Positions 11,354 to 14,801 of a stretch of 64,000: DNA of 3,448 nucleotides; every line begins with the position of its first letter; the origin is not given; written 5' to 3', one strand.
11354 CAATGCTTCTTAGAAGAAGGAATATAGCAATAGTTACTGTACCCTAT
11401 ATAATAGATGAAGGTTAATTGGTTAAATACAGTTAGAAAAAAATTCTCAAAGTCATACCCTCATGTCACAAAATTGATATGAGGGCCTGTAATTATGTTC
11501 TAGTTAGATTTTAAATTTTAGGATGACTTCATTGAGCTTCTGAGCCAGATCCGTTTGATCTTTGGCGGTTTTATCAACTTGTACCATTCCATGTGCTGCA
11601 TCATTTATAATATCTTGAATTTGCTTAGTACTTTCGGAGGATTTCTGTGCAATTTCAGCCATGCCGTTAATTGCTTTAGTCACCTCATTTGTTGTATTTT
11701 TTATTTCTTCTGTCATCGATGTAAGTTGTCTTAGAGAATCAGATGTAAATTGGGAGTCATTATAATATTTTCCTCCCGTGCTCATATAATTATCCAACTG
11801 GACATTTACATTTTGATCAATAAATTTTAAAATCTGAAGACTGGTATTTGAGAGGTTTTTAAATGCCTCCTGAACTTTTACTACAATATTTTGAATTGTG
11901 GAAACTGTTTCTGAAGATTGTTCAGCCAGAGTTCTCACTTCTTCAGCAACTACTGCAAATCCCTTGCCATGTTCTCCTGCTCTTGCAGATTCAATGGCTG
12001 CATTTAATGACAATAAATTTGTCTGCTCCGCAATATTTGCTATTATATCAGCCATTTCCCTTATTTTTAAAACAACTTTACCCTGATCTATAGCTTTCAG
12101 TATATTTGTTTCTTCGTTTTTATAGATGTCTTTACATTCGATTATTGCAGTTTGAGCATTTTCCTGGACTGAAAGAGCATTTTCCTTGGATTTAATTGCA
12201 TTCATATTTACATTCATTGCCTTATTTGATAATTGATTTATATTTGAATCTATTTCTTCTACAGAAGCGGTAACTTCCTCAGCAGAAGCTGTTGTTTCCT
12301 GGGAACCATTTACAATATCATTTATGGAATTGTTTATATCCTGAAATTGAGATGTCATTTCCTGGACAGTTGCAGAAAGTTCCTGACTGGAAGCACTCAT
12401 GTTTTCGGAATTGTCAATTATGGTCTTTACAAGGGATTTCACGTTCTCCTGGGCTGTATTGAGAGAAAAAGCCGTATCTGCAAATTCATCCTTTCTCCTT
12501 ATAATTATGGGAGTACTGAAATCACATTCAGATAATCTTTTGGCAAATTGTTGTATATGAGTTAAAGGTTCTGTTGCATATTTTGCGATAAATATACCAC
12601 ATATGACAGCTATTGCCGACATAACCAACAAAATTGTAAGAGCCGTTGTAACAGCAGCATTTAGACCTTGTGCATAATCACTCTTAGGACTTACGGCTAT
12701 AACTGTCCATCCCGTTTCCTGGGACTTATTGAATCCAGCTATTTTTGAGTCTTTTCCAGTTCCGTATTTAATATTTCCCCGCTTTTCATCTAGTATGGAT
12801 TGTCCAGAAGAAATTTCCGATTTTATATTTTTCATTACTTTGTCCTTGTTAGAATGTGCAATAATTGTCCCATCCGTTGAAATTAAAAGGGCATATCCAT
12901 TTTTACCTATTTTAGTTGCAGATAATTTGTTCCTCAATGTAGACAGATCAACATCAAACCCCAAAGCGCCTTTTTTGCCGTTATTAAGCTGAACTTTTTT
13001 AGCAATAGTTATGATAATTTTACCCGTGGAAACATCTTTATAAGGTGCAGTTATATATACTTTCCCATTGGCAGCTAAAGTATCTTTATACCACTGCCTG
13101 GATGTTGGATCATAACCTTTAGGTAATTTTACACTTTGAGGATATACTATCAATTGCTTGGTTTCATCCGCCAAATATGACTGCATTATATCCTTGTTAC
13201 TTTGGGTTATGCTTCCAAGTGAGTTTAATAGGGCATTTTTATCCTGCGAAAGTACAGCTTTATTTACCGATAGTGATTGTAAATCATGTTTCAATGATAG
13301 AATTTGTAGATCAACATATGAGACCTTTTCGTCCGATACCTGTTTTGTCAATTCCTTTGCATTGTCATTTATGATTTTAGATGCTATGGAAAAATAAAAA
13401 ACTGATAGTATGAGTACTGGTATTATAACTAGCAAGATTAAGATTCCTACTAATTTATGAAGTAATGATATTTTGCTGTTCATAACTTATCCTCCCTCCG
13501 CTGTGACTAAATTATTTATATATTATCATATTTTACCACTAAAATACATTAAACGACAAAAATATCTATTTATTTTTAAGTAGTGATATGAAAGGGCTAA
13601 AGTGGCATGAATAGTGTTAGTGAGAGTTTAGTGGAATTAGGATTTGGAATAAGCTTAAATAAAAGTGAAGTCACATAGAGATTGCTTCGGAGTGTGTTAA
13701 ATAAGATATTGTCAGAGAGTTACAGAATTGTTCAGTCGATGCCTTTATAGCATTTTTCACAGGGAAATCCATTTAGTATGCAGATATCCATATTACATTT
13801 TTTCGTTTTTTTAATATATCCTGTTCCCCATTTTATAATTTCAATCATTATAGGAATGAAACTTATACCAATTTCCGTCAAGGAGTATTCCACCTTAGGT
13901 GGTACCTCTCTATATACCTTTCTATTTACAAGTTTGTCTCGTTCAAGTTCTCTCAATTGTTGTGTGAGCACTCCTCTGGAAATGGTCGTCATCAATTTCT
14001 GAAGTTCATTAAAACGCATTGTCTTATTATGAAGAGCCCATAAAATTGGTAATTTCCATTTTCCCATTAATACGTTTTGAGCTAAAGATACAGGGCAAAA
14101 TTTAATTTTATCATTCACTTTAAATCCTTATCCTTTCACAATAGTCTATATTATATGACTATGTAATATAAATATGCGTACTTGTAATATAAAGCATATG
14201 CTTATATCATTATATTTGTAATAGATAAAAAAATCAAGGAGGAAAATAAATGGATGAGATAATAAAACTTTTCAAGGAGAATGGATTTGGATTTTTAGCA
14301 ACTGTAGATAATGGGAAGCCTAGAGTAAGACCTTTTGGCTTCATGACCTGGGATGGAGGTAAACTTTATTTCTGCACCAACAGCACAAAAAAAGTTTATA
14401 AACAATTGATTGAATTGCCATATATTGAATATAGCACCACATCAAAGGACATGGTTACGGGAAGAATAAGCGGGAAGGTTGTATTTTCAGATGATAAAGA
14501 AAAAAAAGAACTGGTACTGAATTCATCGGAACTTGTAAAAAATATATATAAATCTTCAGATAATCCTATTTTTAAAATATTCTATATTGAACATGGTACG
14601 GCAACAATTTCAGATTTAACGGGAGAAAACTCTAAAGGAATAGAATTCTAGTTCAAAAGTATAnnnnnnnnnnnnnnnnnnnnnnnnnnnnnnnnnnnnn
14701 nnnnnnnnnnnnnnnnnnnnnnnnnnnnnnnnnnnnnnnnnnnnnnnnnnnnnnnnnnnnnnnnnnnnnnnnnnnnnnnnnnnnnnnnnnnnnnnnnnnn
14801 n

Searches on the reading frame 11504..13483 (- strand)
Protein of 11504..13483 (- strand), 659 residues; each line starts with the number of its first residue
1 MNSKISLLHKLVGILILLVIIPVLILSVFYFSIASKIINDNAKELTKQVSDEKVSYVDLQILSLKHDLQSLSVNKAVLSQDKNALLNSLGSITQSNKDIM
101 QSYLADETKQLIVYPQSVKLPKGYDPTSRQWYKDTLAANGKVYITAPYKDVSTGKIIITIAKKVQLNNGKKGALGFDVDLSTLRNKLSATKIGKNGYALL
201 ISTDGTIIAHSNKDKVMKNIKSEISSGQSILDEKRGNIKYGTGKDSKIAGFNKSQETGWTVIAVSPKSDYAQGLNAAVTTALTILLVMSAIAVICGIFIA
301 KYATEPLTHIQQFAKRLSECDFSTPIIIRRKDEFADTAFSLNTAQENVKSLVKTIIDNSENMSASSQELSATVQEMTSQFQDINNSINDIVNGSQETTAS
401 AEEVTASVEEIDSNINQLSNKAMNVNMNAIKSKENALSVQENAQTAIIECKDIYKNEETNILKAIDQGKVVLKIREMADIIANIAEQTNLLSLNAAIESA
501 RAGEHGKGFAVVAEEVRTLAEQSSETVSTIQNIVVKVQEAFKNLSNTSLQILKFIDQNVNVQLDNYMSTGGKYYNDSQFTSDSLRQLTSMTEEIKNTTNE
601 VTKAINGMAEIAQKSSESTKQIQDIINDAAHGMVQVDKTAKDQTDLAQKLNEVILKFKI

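Call 60: search_protein_families(library=pfam, proteins=[window:11504-13483:-], max_evalue=0.00001)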
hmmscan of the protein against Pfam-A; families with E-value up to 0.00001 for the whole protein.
window:11504-13483:- (659 aa): 3 families
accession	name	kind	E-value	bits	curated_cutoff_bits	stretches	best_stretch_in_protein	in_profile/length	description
PF00015.26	MCPsignal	-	4.5e-29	101.9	34.6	1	431-610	6-170/172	Methyl-accepting chemotaxis protein (MCP) signalling domain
PF02743.24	dCache_1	-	2e-26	93.4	45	1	38-263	3-239/240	Cache domain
PF22673.2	MCP-like_PDC_1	-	3.2e-10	40.9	27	1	95-184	27-112/113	Methyl-accepting chemotaxis protein-like, first PDC sensor domain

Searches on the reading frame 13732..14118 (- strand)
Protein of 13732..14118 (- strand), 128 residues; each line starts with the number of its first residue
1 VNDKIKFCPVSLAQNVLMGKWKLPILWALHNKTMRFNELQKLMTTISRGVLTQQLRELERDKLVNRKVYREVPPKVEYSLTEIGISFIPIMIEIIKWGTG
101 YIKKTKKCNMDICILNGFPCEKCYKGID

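Call 61: search_protein_families(library=pfam, proteins=[window:13732-14118:-], max_evalue=0.00001)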
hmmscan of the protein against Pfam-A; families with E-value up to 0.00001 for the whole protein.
window:13732-14118:- (128 aa): 1 family
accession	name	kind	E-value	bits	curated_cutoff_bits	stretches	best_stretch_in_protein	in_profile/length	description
PF01638.23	HxlR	-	2.8e-30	104.5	20.8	1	16-104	1-89/91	HxlR-like helix-turn-helix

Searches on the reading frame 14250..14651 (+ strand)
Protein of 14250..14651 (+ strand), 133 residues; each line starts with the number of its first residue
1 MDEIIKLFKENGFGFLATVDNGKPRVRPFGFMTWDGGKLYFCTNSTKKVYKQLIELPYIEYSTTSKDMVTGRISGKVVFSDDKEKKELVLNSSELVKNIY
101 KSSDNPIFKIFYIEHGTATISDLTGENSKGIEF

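Call 61: search_protein_families(library=pfam, proteins=[window:14250-14651:+], max_evalue=0.00001)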
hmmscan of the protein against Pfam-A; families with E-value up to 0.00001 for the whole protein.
window:14250-14651:+ (133 aa): 1 family
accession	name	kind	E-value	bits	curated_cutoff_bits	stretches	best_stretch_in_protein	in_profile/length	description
PF01243.27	PNPOx_N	-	8.8e-13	49.1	28.1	1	2-110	3-108/120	Pyridoxamine 5'-phosphate oxidase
